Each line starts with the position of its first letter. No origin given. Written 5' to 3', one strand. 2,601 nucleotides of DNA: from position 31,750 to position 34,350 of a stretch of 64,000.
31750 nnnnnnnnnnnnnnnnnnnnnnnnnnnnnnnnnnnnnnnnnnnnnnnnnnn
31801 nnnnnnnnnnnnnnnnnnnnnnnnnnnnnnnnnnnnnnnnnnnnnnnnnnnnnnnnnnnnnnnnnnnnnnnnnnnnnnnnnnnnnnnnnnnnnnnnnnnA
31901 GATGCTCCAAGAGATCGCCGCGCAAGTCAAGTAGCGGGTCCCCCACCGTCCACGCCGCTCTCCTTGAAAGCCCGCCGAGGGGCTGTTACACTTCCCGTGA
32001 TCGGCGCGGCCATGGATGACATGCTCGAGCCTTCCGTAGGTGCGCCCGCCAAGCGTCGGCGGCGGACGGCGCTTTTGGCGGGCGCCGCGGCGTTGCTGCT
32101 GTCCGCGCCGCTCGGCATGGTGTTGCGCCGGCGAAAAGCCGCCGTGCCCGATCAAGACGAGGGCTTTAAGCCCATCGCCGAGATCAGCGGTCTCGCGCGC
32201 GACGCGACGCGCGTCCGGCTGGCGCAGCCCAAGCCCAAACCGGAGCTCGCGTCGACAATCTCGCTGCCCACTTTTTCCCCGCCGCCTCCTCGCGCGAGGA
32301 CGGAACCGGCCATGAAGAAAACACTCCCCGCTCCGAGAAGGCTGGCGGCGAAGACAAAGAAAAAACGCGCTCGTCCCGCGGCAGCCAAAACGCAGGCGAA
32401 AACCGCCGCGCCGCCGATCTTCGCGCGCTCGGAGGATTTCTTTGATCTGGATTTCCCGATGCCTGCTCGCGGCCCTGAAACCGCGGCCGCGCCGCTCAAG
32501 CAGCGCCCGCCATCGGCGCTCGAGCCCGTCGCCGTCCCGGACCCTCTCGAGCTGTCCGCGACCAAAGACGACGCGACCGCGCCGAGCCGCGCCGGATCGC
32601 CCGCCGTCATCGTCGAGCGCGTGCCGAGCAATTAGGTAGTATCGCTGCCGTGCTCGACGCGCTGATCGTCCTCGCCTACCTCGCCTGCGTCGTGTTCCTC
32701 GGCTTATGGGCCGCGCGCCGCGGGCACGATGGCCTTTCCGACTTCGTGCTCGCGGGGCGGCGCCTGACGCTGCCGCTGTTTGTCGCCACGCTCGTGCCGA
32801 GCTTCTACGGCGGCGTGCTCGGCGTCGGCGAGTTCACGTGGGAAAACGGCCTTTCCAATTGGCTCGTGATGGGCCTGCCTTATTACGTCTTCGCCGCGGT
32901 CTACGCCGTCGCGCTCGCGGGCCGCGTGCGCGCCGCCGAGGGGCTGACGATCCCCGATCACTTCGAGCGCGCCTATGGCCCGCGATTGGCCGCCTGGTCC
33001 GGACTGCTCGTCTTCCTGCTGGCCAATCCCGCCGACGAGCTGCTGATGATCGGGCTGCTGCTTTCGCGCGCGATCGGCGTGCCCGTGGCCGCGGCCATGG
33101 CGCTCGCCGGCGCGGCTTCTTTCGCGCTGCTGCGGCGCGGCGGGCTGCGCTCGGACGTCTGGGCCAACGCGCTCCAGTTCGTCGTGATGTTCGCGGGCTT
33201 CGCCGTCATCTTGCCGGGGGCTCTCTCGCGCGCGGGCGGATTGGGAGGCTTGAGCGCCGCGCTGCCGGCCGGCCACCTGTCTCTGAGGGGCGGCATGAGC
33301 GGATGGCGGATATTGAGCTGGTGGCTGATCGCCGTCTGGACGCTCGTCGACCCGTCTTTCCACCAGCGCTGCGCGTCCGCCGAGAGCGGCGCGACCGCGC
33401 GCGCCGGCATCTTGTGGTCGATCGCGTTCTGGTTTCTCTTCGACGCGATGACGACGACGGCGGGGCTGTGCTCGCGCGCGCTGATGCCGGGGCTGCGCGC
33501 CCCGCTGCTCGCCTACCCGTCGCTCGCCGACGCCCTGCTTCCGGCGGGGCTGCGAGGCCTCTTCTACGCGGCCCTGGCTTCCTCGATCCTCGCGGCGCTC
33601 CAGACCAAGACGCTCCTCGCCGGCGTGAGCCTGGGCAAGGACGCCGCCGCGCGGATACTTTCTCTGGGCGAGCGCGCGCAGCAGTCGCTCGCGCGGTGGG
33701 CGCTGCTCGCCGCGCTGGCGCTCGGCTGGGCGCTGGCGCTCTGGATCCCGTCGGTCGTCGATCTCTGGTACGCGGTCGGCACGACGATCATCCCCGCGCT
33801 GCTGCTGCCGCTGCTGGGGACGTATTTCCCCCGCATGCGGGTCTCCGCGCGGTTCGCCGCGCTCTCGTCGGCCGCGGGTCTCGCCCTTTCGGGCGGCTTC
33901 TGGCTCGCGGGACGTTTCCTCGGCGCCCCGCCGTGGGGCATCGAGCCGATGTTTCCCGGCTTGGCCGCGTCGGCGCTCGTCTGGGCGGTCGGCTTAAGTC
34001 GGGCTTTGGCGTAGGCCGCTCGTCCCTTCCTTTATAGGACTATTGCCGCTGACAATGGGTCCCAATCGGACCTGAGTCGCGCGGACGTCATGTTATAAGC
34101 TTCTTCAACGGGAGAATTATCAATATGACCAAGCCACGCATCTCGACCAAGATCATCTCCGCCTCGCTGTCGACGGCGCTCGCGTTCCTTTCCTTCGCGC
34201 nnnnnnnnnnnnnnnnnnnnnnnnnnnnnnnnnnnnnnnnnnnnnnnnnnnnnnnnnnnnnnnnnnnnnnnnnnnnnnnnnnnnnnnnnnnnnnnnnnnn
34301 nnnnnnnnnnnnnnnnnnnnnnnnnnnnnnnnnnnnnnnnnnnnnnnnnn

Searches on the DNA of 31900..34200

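Call 60: search_rna_families(source=window, start=31900, end=34200, threshold=evalue, max_evalue=1)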
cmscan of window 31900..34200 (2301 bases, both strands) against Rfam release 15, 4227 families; matches with E-value up to 1: 1.
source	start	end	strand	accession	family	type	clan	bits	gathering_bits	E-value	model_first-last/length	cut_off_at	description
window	32271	32307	-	RF01370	CRISPR-DR57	Gene; CRISPR;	-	19.7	39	0.47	1-37/37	no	CRISPR RNA direct repeat element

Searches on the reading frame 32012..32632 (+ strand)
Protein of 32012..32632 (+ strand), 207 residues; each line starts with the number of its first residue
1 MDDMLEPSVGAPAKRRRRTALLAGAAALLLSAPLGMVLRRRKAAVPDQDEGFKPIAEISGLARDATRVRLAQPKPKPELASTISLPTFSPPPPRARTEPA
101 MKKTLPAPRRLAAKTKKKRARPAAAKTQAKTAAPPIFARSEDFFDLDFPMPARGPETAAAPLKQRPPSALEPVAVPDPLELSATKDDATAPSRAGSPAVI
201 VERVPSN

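Call 17: search_protein_families(library=pfam, proteins=[window:32012-32632:+], max_evalue=10)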
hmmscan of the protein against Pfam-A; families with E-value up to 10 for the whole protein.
window:32012-32632:+ (207 aa): 0 families

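Call 29: search_protein_families(library=ncbifam, proteins=[window:32012-32632:+], max_evalue=0.001)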
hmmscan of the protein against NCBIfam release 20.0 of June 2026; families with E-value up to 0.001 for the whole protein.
window:32012-32632:+ (207 aa): 0 families

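Call 102: search_protein_families(library=padloc, proteins=[window:32012-32632:+], max_evalue=0.001)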
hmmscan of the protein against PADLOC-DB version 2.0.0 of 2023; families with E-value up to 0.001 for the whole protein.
window:32012-32632:+ (207 aa): 0 families

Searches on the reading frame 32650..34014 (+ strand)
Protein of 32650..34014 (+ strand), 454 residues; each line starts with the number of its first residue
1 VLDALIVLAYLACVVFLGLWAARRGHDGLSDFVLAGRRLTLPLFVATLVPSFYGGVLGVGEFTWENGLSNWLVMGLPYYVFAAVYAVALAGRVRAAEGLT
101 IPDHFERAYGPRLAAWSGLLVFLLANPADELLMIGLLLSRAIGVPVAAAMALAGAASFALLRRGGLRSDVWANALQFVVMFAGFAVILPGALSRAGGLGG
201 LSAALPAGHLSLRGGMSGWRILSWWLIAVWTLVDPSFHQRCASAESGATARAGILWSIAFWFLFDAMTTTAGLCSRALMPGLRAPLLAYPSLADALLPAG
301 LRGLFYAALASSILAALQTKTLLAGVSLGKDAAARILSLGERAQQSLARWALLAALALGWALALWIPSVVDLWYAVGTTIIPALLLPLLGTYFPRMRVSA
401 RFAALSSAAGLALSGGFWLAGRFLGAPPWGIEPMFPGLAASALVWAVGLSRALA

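Call 9: search_protein_families(library=pfam, proteins=[window:32650-34014:+], max_evalue=0.01)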
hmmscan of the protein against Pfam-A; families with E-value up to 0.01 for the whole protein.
window:32650-34014:+ (454 aa): 1 family
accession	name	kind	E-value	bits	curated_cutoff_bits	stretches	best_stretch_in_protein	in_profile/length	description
PF00474.23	SSF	-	2.1e-19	70.1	22.8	1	32-397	1-395/406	Sodium:solute symporter family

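Call 29: search_protein_families(library=ncbifam, proteins=[window:32650-34014:+], max_evalue=0.001)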
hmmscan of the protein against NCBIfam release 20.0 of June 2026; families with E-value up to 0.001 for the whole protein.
window:32650-34014:+ (454 aa): 4 families
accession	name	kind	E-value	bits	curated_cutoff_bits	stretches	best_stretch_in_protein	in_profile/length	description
TIGR00813.1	sss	superfamily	7.3e-22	78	184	1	32-404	1-407/411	sodium/solute symporter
TIGR02119.1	panF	equivalog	1.2e-12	47.7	328.05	1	7-396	7-418/471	sodium/pantothenate symporter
NF007790.0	PRK10484.1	equivalog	0.00011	21.2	401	1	237-318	265-347/527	solute:sodium symporter family transporter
TIGR02121.1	Na_Pro_sym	equivalog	0.00027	19.8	515.5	1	7-332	7-350/488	sodium/proline symporter PutP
